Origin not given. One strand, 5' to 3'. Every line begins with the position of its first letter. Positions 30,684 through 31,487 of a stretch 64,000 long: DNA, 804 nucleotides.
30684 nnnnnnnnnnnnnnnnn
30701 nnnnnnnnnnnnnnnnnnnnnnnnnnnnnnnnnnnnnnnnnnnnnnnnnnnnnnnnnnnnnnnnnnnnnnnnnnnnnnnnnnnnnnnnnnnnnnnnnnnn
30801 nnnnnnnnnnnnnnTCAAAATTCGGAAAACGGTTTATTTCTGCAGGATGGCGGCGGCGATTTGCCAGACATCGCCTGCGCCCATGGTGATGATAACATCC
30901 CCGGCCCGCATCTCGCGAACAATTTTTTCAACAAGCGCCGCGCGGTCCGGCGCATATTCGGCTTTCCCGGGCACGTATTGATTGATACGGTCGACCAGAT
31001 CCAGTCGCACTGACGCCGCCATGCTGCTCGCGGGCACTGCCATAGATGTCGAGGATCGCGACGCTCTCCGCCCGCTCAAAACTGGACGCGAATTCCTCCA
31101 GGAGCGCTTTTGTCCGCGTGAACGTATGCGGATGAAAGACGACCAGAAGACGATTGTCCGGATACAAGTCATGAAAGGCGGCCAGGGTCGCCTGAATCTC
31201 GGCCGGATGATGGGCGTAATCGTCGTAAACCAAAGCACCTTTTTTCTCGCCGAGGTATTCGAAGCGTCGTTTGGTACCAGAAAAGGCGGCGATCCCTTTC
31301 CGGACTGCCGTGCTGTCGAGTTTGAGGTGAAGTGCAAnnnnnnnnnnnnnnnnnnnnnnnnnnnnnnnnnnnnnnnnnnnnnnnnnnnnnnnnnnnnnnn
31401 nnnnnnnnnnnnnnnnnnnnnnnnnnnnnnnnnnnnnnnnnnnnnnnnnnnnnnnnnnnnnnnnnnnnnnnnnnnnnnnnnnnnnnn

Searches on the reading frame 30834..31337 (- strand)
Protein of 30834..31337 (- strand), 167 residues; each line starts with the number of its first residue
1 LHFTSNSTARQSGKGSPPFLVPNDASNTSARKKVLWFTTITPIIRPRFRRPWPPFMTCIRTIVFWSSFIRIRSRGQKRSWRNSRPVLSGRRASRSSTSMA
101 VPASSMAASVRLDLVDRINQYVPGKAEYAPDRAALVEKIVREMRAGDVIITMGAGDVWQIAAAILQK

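Call 66: search_protein_families(library=pfam, proteins=[window:30834-31337:-], max_evalue=0.01)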
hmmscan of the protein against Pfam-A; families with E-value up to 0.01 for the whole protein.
window:30834-31337:- (167 aa): 1 family
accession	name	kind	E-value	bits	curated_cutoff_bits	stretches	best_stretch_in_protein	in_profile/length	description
PF02875.26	Mur_ligase_C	-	0.0015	19.8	28.4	1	114-155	87-127/127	Mur ligase, glutamate ligase domain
